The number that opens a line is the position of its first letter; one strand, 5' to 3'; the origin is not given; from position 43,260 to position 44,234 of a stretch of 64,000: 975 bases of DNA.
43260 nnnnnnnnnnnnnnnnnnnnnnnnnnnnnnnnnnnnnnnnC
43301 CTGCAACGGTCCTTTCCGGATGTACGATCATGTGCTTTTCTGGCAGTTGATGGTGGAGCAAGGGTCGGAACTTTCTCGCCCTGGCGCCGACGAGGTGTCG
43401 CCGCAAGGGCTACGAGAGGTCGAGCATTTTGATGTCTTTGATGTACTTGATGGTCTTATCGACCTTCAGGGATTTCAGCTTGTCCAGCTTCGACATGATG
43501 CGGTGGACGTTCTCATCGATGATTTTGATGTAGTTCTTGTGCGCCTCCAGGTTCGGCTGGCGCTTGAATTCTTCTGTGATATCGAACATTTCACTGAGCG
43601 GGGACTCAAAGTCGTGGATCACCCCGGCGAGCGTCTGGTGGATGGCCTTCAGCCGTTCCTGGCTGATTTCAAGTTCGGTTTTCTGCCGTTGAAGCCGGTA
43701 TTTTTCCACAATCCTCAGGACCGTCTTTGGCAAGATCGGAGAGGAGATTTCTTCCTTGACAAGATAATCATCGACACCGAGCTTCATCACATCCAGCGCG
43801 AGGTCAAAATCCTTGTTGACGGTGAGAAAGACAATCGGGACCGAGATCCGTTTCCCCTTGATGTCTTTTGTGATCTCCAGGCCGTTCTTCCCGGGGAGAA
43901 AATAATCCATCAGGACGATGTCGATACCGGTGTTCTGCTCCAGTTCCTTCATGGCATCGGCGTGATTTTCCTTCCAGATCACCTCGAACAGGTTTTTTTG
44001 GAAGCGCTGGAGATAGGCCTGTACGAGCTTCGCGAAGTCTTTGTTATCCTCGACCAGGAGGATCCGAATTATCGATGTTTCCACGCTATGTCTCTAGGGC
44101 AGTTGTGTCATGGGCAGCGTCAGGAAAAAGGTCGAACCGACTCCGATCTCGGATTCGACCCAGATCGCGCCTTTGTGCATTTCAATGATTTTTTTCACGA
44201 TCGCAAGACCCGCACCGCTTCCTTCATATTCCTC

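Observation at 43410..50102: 2002-aa soluble multi-PAS/GAF histidine kinase with a degenerate KaiC-like N-terminus, paired with a REC-DHp response regulator lacking an ATPase domain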

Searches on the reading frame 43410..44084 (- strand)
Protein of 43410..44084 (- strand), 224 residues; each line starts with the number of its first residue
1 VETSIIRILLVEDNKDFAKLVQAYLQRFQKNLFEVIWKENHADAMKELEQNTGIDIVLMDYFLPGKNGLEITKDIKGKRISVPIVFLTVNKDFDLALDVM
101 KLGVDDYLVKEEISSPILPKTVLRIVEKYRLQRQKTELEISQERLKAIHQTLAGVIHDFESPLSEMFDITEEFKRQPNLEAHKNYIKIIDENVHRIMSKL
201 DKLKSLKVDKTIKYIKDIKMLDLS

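Call 5: search_protein_families(library=pfam, proteins=[window:43410-44084:-], max_evalue=0.1)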
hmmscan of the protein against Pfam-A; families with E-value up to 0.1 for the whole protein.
window:43410-44084:- (224 aa): 4 families
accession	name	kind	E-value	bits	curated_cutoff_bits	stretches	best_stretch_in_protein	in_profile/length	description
PF00072.30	Response_reg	-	3.9e-20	72.5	30.2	1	8-111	1-100/111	Response regulator receiver domain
PF03709.21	OKR_DC_1_N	-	0.00033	21.3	29.3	1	22-102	7-85/111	Orn/Lys/Arg decarboxylase, N-terminal domain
PF00191.25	Annexin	-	0.0024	18.4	25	1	2-46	17-61/66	Annexin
PF09827.14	CRISPR_Cas2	-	0.029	15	23.8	1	15-47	16-48/74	CRISPR associated protein Cas2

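Call 6: search_protein_families(library=ncbifam, proteins=[window:43410-44084:-], max_evalue=0.1)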
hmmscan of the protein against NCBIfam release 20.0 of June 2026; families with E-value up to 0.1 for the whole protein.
window:43410-44084:- (224 aa): 91 families (the best 25 are shown)
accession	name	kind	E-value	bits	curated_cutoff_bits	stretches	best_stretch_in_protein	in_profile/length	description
NF041734.1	resp_reg_RppA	equivalog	8.1e-17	61.3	250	1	6-154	1-145/229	two-component system response regulator RppA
NF007977.0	PRK10701.1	equivalog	7.7e-16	58.3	330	1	7-149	3-140/241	two-component system response regulator RstA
TIGR02154.1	PhoB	equivalog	1.2e-15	57.4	296.2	1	7-148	4-142/226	phosphate regulon transcriptional regulator PhoB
NF051850.1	RespRegRprY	equivalog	6e-15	55.3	370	1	6-152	5-148/234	response regulator transcription factor RprY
NF040689.1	MtrAB_MtrA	equivalog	3.3e-14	52.8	300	1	8-139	1-123/219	MtrAB system response regulator MtrA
NF007982.1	PRK10710.1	equivalog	1.5e-13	50.9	380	1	4-150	6-150/235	envelope stress response regulator BaeR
NF041946.1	LuxO_transreg_Vib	equivalog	2.3e-13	49.7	800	1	10-136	1-122/463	quorum-sensing sigma-54 dependent transcriptional regulator LuxO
NF041947.1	LuxQ_Vibrio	equivalog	2.5e-13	48.8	1200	1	5-110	722-824/843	quorum-sensing autoinducer 2 sensor kinase/phosphatase LuxQ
NF007005.1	PRK09468.1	equivalog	4.2e-13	49.3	331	1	6-125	4-114/237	osmolarity response regulator transcription factor OmpR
NF033117.2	vanR_ACDEGLN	exception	5.2e-13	49.1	350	1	8-141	1-131/226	VanR-ABDEGLN family response regulator transcription factor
NF052313.1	T9SS_RR_PorX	equivalog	7.7e-13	48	300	1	7-152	2-141/513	T9SS response regulator signal transducer PorX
NF040534.1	resp_reg_YycF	equivalog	8.9e-13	48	340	1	7-121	2-111/231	response regulator YycF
NF038297.2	hybrid_HK_HrmK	equivalog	1.1e-12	47.5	725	1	6-125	491-603/607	hybrid histidine kinase/response regulator HrmK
NF045991.1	RespRegCtrARhodob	equivalog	3.5e-12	46.5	350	1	6-111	1-102/224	response regulator transcription factor CtrA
NF047793.1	ResRegPgtA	equivalog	3.8e-12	45.8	650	1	3-154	3-144/414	two-component system response regulator PgtA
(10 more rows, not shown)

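Call 15: find_homologous_proteins(query=window:43410-44084:-, max_evalue=0.00001)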
Query window:43410-44084:- (224 aa): 965 proteins with E <= 0.00001 among 1344 candidates; the best 120 are listed.
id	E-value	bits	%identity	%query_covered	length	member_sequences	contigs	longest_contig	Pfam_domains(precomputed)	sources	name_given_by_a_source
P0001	1.3e-136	471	100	100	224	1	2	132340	PF00072.31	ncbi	-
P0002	1.7e-125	435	93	100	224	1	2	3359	PF00072.31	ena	-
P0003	3.0e-116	405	86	100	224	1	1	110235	PF00072.31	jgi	jgi:sigma-B regulation protein RsbU (phosphoserine phosphatase)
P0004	2.6e-113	395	82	100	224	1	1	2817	PF00072.31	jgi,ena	-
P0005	5.3e-111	388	83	100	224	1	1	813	PF00072.31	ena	-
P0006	7.3e-110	384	81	100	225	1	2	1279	PF00072.31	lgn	-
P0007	1.0e-99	351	74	100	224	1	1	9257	PF00072.31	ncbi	-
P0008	4.7e-98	345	72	100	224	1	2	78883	PF00072.31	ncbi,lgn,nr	ncbi:MAG: response regulator [Ignavibacteriae bacterium]|nr:response regulator [Ignavibacteria bacte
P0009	5.7e-98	345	71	100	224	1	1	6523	PF00072.31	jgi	-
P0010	5.9e-98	345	72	100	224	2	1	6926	PF00072.31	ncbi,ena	-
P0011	4.9e-97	342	71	100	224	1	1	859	PF00072.31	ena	-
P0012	7.7e-96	338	70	100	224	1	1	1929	PF03709.22,PF00072.31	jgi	jgi:CheY-like chemotaxis protein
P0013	1.3e-95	337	71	100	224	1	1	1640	PF00072.31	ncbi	-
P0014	1.9e-95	337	70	100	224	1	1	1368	PF00072.31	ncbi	-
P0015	2.3e-95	336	70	100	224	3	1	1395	PF00072.31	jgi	-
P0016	1.1e-94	334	70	100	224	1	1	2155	PF00072.31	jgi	jgi:DNA-binding response OmpR family regulator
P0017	4.8e-94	332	71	100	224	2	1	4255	PF00072.31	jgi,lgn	jgi:DNA-binding NarL/FixJ family response regulator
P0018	9.6e-94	331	70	100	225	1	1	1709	PF00072.31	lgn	-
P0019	1.2e-93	331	69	100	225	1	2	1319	PF00072.31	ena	-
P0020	2.7e-93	330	67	100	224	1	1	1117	PF00072.31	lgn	-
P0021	6.9e-93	328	71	98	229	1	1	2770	PF00072.31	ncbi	-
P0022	1.1e-92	328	71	100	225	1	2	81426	PF00072.31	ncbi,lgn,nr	ncbi:MAG: response regulator [Ignavibacteria bacterium]|nr:response regulator [Ignavibacteria bacter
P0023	1.2e-92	328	68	100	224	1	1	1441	PF00072.31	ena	-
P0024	1.5e-92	327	71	98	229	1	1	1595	PF00072.31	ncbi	-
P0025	1.5e-92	327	70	100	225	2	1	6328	PF00072.31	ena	-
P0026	1.7e-92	327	70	100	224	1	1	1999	PF00072.31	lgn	-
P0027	3.4e-92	326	70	98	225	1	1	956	PF00072.31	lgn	-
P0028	4.4e-92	326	70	98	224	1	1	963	PF00072.31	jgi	jgi:DNA-binding NarL/FixJ family response regulator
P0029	1.7e-91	324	69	100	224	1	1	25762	PF00072.31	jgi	jgi:sigma-B regulation protein RsbU (phosphoserine phosphatase)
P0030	2.0e-91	324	68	100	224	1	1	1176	PF00072.31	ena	-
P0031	2.2e-91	323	67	100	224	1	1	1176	PF00072.31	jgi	jgi:DNA-binding NarL/FixJ family response regulator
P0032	2.7e-91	323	68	100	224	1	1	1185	PF00072.31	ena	-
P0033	3.5e-91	323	66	100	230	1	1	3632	PF00072.31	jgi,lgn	jgi:PleD family two-component response regulator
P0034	4.4e-91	323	69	100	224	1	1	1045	PF00072.31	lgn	-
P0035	4.5e-91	322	69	100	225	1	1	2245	PF00072.31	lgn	-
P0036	5.1e-91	322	69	97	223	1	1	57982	PF00072.31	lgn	-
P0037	9.7e-91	321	68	100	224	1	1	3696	PF00072.31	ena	-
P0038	1.5e-90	321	69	100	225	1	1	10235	PF00072.31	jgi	jgi:CheY-like chemotaxis protein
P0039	2.6e-90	320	67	100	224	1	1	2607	PF00072.31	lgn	-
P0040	3.3e-90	320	67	100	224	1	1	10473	PF00072.31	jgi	jgi:sigma-B regulation protein RsbU (phosphoserine phosphatase)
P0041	4.6e-90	319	67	100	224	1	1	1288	PF00072.31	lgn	-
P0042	5.0e-90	319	67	100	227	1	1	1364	PF00072.31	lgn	-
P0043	5.6e-90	319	70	98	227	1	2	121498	PF00072.31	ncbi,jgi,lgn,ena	-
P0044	9.1e-90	318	69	100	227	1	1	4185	PF00072.31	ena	-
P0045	9.6e-90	318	67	100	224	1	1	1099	PF00072.31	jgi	jgi:DNA-binding response OmpR family regulator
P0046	9.8e-90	318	68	100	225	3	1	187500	PF00072.31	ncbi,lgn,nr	ncbi:MAG: hypothetical protein C0417_01425 [Chlorobiaceae bacterium]|nr:hypothetical protein [Chloro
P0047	1.3e-89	318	67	100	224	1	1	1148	PF00072.31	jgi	jgi:phosphoserine phosphatase RsbU/P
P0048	1.3e-89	318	68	100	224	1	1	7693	PF00072.31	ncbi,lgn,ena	-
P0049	1.6e-89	317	68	98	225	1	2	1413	PF00072.31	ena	-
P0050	2.3e-89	317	69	100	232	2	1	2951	PF00072.31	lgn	-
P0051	2.4e-89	317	67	100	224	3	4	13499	PF00072.31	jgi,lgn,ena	jgi:CheY-like chemotaxis protein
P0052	3.1e-89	316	66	100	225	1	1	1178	PF00072.31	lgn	-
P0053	3.2e-89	316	65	100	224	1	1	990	PF00072.31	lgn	-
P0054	3.4e-89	316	69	98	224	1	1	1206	PF00072.31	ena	-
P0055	3.4e-89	316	65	100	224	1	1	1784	PF00072.31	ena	-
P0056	3.9e-89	316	67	100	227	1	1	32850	PF00072.31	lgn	-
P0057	4.1e-89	316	67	100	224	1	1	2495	PF00072.31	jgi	jgi:phosphoserine phosphatase RsbU/P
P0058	5.6e-89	316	65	100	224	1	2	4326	PF00072.31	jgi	-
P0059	6.3e-89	315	68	97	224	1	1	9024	PF00072.31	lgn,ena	-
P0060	6.7e-89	315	68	98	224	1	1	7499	PF00072.31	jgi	jgi:CheY-like chemotaxis protein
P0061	7.0e-89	315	67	97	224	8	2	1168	PF03709.22,PF00072.31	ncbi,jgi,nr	ncbi:MAG TPA: response regulator [Bacteroidota bacterium]|nr:response regulator [Bacteroidota bacter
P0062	7.6e-89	315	68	97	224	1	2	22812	PF00072.31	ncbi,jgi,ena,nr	ncbi:MAG TPA: response regulator [Bacteroidota bacterium]|nr:response regulator [Bacteroidota bacter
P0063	8.7e-89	315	66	100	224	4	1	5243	PF00072.31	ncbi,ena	-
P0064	1.0e-88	315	66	100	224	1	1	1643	PF00072.31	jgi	jgi:DNA-binding response OmpR family regulator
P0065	1.2e-88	315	66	100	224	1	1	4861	PF00072.31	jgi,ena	-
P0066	1.4e-88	314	66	100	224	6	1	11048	PF00072.31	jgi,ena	-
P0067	1.5e-88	314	68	100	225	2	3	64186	PF00072.31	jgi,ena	-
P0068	1.7e-88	314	66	100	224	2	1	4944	PF00072.31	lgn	-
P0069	2.1e-88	314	66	100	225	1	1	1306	PF00072.31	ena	-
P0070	2.2e-88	314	65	100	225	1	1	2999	PF00072.31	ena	-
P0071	3.5e-88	313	65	100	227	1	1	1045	PF00072.31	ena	-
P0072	3.8e-88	313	65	100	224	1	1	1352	PF00072.31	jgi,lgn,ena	-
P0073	3.9e-88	313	65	100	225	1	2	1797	PF00072.31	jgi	jgi:CheY-like chemotaxis protein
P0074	5.0e-88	313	68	98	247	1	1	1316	PF00072.31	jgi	jgi:DNA-binding NarL/FixJ family response regulator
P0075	5.5e-88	312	65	100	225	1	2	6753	PF00072.31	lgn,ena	-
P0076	5.5e-88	312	66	100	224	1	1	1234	PF00072.31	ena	-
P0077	6.4e-88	312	67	100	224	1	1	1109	PF00072.31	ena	-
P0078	7.6e-88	312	67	100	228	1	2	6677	PF00072.31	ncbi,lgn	-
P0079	7.8e-88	312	68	100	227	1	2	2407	PF00072.31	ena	-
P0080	8.0e-88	312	66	100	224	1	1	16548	PF00072.31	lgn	-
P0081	8.0e-88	312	66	100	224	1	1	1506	PF00072.31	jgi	jgi:CheY-like chemotaxis protein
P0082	1.1e-87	311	67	100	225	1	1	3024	PF00072.31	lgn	-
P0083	1.4e-87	311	67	99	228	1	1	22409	PF00072.31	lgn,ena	-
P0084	1.4e-87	311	66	98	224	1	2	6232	PF00072.31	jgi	jgi:phosphoserine phosphatase RsbU/P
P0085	1.9e-87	311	65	100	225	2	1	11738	PF00072.31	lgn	-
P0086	1.9e-87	311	65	100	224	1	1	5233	PF00072.31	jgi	jgi:DNA-binding response OmpR family regulator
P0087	2.0e-87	311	68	97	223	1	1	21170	PF00072.31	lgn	-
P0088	2.2e-87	310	66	100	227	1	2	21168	PF00072.31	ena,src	-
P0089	2.2e-87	310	67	100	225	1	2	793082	PF00072.31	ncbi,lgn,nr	ncbi:MAG: response regulator [Ignavibacteriales bacterium]|nr:response regulator [Ignavibacteriales 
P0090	2.4e-87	310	65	100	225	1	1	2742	PF00072.31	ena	-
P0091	3.1e-87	310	66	98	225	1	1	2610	PF00072.31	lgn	-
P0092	3.3e-87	310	67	100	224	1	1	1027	PF00072.31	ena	-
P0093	3.3e-87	310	65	100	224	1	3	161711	PF00072.31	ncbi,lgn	-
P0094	3.6e-87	310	67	100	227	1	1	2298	PF00072.31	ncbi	-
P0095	3.9e-87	310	65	100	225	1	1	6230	PF00072.31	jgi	-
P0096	4.0e-87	310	64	100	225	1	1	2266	PF00072.31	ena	-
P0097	6.0e-87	309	67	100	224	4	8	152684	PF00072.31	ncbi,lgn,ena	ncbi:MAG TPA: response regulator [Bacteroidota bacterium]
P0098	6.7e-87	309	65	100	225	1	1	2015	PF00072.31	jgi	jgi:DNA-binding response OmpR family regulator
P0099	9.8e-87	308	65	100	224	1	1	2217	PF00072.31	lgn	-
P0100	1.0e-86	308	64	100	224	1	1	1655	PF00072.31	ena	-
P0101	1.0e-86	308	67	100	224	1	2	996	PF00072.31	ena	-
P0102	1.1e-86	308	64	100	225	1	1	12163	PF00072.31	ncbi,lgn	-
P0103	1.2e-86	308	65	100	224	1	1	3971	PF00072.31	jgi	jgi:sigma-B regulation protein RsbU (phosphoserine phosphatase)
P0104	1.3e-86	308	63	100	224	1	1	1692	PF00512.32,PF00072.31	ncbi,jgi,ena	-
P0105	1.3e-86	308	64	100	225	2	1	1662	PF00072.31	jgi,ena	-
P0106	1.5e-86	308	67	96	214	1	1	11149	PF00072.31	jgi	-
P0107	1.5e-86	308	63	100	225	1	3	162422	PF00072.31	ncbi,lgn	-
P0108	1.6e-86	308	65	100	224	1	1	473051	PF00072.31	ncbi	-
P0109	1.7e-86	308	66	98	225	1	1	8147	PF03709.22,PF00072.31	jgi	jgi:phosphoserine phosphatase RsbU/P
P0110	2.5e-86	307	67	96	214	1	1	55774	PF00072.31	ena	-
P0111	2.6e-86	307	64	100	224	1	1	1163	PF00072.31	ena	-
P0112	2.6e-86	307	66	98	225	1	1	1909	PF00072.31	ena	-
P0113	2.8e-86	307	65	100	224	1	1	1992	PF00072.31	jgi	jgi:DNA-binding response OmpR family regulator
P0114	4.1e-86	306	65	100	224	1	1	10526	PF00072.31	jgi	jgi:DNA-binding NtrC family response regulator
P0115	4.8e-86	306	64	100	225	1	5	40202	PF00072.31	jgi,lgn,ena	-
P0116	5.3e-86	306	66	100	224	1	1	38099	PF00072.31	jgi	jgi:phosphoserine phosphatase RsbU/P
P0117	5.3e-86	306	65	98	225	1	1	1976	PF00072.31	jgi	jgi:CheY-like chemotaxis protein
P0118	5.7e-86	306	63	100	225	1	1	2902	PF00072.31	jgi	jgi:sigma-B regulation protein RsbU (phosphoserine phosphatase)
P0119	5.9e-86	306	64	98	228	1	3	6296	PF00072.31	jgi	jgi:DNA-binding response OmpR family regulator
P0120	6.3e-86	306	65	100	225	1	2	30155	PF00072.31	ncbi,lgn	-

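Call 25: find_encoding_contigs(protein=P0008, flank=10000, max_places=2)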
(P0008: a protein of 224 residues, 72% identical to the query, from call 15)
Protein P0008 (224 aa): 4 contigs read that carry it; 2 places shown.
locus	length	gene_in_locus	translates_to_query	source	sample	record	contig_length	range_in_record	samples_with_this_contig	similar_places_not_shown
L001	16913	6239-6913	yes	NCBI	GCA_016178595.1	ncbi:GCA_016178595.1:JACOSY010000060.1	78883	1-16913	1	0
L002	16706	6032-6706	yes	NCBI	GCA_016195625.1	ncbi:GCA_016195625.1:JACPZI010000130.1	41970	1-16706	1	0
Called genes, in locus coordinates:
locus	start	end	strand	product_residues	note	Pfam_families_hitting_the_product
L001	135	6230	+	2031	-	PF08447:PAS_3, PF00989:PAS, PF08448:PAS_4, PF00989:PAS, PF01590:GAF, PF13185:GAF_2, PF01590:GAF, PF13185:GAF_2, +11 more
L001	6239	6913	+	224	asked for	PF00072:Response_reg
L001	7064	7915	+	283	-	PF00795:CN_hydrolase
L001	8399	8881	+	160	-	PF05163:DinB (faint), PF11716:MDMPI_N (weak), PF12867:DinB_2 (weak)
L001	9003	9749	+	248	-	-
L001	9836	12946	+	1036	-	PF02012:BNR (faint), PF15902:Sortilin-Vps10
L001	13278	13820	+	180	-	PF04542:Sigma70_r2, PF22029:PhyR_sigma2 (faint), PF13384:HTH_23 (faint), PF08281:Sigma70_r4_2, PF04545:Sigma70_r4 (weak)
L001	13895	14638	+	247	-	-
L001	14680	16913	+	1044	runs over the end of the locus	PF00873:ACR_tran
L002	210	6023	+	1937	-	PF08447:PAS_3, PF00989:PAS, PF08448:PAS_4, PF00989:PAS, PF01590:GAF, PF13185:GAF_2, PF00512:HisKA, PF02518:HATPase_c, +9 more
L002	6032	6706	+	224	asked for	PF00072:Response_reg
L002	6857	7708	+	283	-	PF00795:CN_hydrolase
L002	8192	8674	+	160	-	PF05163:DinB (faint), PF11716:MDMPI_N (weak), PF12867:DinB_2 (weak)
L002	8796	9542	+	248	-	-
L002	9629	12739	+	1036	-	PF02012:BNR (faint), PF15902:Sortilin-Vps10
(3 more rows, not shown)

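Call 26: find_encoding_contigs(protein=P0089, flank=10000, max_places=2)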
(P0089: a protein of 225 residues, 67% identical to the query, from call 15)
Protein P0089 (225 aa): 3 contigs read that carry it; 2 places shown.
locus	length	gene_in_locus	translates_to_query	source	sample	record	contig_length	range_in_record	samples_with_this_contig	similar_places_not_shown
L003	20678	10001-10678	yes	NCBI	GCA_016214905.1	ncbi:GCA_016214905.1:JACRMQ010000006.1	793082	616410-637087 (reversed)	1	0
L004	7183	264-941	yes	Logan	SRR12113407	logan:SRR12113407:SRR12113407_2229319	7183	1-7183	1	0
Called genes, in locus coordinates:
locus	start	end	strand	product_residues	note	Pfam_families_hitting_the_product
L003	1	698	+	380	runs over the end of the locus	PF02771:Acyl-CoA_dh_N, PF02770:Acyl-CoA_dh_M, PF00441:Acyl-CoA_dh_1, PF08028:Acyl-CoA_dh_2, PF22924:ACOX_C_alpha1 (faint)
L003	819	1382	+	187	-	-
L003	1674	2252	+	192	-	PF13505:OMP_b-brl, PF02462:Opacity (faint), PF01389:OmpA_membrane (weak)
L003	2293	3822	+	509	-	-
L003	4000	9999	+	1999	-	PF13426:PAS_9, PF08447:PAS_3, PF13426:PAS_9, PF01590:GAF, PF13185:GAF_2, PF08448:PAS_4, PF01590:GAF, PF13185:GAF_2, +10 more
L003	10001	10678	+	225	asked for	PF00072:Response_reg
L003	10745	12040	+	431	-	PF01336:tRNA_anti-codon, PF00152:tRNA-synt_2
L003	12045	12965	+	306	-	PF00005:ABC_tran, PF13304:AAA_21, PF13732:DrrA1-3_C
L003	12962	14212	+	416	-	PF12679:ABC2_membrane_2, PF12698:ABC2_membrane_3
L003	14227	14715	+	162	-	-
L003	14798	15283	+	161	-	PF00499:Oxidored_q3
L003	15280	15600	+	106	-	PF00420:Oxidored_q2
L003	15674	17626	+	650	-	PF00662:Proton_antipo_N, PF00361:Proton_antipo_M, PF01010:Proton_antipo_C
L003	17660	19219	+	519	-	PF00361:Proton_antipo_M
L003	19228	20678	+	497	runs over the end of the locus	PF16980:CitMHS_2, PF03600:CitMHS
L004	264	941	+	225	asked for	PF00072:Response_reg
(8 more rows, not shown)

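Call 39: predict_structure(alignment_id=A3)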
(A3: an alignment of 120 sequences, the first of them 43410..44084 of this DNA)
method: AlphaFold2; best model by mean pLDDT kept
length: 224 residues; sequences in the alignment: 120
mean_pLDDT: 83.5   pTM: 0.64
mean pLDDT of the five models: 83.5, 82.6, 78.6, 78.5, 76.8
residues with pLDDT >= 90: 67; 70-90: 133; 50-70: 18; < 50: 6
segments of 3 or more residues with pLDDT < 50: 221-224
pLDDT, mean of each block of 10 residues (from residue 1): 79 93 92 92 88 89 83 87 88 72 84 86 93 86 81 83 90 81 86 88 74 60 40
secondary structure, 60 per line:
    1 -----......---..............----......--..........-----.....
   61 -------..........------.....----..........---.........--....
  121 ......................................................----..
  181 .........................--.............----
elements in order: E6-11 H15-28 E33-38 H41-50 E56-60 H68-77 E84-88 H93-102 E106-109 H110-114 H117-174 H179-205 H208-220
